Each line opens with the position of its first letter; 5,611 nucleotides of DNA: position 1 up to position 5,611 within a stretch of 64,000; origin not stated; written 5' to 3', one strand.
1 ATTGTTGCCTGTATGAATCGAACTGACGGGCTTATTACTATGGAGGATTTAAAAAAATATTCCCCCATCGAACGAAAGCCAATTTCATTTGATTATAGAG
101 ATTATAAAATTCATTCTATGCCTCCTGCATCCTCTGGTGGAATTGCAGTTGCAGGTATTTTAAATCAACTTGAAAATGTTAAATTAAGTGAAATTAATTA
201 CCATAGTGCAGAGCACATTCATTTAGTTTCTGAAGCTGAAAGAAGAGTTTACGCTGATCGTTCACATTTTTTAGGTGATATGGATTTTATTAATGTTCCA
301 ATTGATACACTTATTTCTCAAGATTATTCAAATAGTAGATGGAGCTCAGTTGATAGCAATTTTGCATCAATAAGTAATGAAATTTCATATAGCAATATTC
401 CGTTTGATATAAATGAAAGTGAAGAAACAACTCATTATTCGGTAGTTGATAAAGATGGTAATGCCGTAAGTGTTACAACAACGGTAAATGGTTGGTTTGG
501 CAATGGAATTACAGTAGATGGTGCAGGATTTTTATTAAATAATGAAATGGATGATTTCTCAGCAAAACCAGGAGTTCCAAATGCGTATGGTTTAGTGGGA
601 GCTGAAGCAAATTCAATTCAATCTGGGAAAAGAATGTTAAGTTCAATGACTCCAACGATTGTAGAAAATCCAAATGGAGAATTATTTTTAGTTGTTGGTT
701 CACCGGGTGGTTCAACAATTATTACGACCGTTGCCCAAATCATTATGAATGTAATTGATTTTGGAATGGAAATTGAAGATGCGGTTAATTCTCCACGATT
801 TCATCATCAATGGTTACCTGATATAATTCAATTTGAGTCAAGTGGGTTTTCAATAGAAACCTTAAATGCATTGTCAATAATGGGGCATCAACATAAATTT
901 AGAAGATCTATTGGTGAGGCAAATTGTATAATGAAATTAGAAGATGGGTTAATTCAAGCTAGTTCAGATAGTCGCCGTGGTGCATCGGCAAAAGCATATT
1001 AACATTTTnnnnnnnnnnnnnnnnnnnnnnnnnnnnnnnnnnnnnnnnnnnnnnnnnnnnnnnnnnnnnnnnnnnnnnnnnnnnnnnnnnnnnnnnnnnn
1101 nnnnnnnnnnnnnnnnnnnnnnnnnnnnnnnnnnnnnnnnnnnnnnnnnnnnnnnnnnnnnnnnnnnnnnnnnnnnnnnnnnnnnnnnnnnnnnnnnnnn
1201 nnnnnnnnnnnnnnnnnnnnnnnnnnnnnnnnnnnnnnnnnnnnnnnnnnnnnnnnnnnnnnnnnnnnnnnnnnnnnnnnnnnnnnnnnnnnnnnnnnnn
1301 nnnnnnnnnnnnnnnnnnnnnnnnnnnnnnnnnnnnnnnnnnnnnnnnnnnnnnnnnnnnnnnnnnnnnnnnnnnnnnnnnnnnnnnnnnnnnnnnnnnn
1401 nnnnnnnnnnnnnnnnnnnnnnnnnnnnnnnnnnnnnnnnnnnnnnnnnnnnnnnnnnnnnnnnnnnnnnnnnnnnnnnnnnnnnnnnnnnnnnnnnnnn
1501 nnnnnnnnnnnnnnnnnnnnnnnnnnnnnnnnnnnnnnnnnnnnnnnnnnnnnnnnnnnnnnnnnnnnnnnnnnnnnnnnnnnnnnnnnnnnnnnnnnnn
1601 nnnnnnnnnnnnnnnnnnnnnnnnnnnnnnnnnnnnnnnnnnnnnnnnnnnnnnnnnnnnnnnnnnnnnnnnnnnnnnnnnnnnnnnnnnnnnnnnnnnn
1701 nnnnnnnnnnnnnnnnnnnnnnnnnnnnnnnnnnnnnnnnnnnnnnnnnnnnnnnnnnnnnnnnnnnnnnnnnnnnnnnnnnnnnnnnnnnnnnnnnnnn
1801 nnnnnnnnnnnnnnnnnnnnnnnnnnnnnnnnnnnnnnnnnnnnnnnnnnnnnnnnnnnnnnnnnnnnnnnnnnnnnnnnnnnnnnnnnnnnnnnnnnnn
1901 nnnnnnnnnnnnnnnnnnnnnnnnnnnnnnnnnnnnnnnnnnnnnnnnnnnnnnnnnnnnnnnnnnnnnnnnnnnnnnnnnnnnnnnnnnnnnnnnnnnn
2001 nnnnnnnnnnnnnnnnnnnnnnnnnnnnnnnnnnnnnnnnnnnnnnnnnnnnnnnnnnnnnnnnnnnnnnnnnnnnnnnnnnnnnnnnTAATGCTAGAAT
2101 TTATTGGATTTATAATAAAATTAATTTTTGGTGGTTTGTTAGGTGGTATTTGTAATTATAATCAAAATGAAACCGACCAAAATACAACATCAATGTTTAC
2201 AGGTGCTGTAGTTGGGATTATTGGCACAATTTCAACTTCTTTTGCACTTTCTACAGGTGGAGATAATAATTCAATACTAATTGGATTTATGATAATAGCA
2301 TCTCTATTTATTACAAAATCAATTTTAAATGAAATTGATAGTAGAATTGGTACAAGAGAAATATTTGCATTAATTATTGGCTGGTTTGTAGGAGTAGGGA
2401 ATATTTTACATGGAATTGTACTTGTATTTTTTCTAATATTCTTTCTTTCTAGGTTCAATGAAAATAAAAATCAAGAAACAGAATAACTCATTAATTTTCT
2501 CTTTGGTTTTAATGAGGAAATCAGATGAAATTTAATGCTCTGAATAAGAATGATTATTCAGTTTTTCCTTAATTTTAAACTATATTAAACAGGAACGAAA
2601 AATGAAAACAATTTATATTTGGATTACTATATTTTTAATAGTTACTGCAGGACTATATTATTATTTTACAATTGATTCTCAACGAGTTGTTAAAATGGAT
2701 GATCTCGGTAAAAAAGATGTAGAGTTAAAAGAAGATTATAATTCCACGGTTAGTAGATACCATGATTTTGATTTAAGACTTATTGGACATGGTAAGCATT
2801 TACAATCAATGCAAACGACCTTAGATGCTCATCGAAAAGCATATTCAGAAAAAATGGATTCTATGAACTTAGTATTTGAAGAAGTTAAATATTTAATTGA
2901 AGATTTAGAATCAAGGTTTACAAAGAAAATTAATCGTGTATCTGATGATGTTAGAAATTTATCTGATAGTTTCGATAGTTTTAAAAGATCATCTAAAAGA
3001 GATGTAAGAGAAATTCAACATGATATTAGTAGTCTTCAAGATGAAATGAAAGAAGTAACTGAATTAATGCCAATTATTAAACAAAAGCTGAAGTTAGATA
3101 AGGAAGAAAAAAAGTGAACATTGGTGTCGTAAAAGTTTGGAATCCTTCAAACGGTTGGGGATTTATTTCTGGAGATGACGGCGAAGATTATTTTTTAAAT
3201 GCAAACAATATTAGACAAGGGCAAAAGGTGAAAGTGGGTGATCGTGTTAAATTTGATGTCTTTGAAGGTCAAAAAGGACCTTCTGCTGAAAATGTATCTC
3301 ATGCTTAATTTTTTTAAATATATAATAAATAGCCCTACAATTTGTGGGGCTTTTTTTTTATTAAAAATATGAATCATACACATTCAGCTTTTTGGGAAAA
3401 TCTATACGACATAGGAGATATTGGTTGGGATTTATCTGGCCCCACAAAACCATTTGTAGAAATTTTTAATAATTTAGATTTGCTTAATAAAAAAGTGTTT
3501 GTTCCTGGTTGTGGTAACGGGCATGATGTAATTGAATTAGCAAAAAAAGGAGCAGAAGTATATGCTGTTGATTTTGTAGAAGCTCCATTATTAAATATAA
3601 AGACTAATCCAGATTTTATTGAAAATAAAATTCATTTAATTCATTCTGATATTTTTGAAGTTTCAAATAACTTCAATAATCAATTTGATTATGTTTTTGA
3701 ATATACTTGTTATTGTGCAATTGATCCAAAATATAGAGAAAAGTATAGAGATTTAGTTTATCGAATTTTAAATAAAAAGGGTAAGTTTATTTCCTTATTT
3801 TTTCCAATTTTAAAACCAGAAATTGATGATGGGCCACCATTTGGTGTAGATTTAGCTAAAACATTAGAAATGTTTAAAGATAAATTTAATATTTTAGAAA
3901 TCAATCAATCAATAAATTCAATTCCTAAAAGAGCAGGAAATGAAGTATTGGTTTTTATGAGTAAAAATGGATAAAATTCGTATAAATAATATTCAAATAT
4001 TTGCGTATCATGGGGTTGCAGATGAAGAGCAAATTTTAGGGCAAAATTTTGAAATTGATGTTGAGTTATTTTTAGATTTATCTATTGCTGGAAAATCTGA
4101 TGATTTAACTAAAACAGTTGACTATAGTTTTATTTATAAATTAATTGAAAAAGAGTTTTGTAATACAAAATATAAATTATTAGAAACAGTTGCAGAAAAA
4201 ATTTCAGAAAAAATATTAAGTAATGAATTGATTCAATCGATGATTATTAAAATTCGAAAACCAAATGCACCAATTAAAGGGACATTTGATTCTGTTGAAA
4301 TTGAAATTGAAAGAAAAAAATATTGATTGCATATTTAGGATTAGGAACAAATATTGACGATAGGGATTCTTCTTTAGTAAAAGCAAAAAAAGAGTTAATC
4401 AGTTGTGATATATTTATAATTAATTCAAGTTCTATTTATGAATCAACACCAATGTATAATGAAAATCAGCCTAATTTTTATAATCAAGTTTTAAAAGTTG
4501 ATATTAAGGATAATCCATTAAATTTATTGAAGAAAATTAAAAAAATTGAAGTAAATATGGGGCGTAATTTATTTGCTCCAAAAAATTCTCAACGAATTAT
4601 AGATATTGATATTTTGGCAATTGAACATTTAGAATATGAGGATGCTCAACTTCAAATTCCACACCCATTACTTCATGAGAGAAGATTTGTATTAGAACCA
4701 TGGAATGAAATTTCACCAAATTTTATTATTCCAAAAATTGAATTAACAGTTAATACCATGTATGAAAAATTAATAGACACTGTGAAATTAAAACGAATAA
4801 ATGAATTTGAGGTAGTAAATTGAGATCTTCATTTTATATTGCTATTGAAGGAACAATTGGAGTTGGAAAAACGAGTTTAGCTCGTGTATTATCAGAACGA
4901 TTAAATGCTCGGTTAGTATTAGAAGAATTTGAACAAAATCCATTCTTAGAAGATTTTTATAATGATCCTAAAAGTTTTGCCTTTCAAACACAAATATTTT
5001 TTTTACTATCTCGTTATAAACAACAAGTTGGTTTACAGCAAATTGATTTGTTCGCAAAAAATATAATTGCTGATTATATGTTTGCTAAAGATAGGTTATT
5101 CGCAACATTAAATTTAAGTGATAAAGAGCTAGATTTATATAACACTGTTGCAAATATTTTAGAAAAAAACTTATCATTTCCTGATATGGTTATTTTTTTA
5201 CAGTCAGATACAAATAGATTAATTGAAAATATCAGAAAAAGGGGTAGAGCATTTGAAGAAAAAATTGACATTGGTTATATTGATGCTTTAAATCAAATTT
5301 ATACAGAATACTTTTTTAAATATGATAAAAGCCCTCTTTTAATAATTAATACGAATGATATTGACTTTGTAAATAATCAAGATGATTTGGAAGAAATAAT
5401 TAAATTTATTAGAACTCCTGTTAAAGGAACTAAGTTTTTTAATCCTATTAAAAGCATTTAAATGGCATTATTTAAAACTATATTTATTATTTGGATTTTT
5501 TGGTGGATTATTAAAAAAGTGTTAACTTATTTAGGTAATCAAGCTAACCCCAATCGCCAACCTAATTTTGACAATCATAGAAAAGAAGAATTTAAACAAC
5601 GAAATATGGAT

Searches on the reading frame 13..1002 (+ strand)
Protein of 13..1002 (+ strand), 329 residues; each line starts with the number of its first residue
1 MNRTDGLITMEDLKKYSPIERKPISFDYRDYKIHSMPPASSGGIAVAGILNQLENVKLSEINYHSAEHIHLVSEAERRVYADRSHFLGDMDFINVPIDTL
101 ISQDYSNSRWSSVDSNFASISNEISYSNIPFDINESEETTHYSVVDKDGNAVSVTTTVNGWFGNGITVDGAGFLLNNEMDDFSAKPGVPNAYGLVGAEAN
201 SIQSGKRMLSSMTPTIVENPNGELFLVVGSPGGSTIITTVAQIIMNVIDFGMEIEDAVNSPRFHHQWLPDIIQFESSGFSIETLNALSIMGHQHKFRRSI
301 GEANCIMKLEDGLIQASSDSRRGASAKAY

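Call 47: search_protein_families(library=pfam, proteins=[window:13-1002:+], max_evalue=0.00001)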
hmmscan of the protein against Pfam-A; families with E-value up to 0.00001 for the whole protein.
window:13-1002:+ (329 aa): 1 family
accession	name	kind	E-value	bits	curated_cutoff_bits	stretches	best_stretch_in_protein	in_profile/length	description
PF01019.26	G_glu_transpept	-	5.9e-99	332.6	27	1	2-322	191-510/512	Gamma-glutamyltranspeptidase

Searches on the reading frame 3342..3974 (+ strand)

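Call 47: search_protein_families(library=pfam, proteins=[window:3342-3974:+], max_evalue=0.00001)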
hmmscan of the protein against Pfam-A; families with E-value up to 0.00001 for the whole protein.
window:3342-3974:+ (210 aa): 5 families
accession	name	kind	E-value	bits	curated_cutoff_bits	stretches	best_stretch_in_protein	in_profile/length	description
PF05724.17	TPMT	-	1e-29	104.2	26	1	15-189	3-190/218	Thiopurine S-methyltransferase (TPMT)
PF13649.12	Methyltransf_25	-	3.7e-09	37.6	27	1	56-147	5-97/97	Methyltransferase domain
PF08241.18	Methyltransf_11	-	1e-07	32.9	21.2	1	56-150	4-94/95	Methyltransferase domain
PF13847.12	Methyltransf_31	-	1.2e-07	31.9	27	1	53-151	8-109/145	Methyltransferase domain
PF08242.18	Methyltransf_12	-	5.2e-06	27.5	30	1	56-148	4-97/98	Methyltransferase domain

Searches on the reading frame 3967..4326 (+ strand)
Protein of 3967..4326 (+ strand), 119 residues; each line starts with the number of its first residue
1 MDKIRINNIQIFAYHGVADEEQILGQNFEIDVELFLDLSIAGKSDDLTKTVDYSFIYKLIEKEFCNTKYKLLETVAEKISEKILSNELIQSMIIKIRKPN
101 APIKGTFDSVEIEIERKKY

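Call 47: search_protein_families(library=pfam, proteins=[window:3967-4326:+], max_evalue=0.00001)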
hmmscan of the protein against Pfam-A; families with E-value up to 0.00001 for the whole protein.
window:3967-4326:+ (119 aa): 1 family
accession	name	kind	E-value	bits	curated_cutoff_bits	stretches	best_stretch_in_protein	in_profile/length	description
PF02152.23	FolB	-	2.7e-36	124.9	31.8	1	4-115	1-113/113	Dihydroneopterin aldolase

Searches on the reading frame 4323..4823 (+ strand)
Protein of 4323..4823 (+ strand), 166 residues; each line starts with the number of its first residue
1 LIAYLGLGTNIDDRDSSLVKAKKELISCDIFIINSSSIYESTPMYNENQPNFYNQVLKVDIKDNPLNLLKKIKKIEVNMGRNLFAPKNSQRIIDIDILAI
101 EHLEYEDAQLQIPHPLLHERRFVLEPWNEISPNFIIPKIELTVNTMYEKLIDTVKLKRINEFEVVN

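Call 47: search_protein_families(library=pfam, proteins=[window:4323-4823:+], max_evalue=0.00001)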
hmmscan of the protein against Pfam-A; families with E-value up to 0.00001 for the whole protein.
window:4323-4823:+ (166 aa): 1 family
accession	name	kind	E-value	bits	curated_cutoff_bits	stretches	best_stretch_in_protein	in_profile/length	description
PF01288.25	HPPK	-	2.1e-32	112.4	25.7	1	4-132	1-116/116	7,8-dihydro-6-hydroxymethylpterin-pyrophosphokinase (HPPK)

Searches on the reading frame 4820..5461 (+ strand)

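Call 47: search_protein_families(library=pfam, proteins=[window:4820-5461:+], max_evalue=0.00001)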
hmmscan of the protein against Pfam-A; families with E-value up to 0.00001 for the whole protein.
window:4820-5461:+ (213 aa): 3 families
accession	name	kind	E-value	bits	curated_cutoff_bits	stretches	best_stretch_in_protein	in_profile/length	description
PF01712.25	dNK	-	1.5e-39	136.3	27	1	7-199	1-200/203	Deoxynucleoside kinase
PF13238.12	AAA_18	-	9.3e-07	29.8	29.4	0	7-142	1-112/128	AAA domain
PF02223.23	Thymidylate_kin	-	1.2e-06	28.8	27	0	9-179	1-175/185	Thymidylate kinase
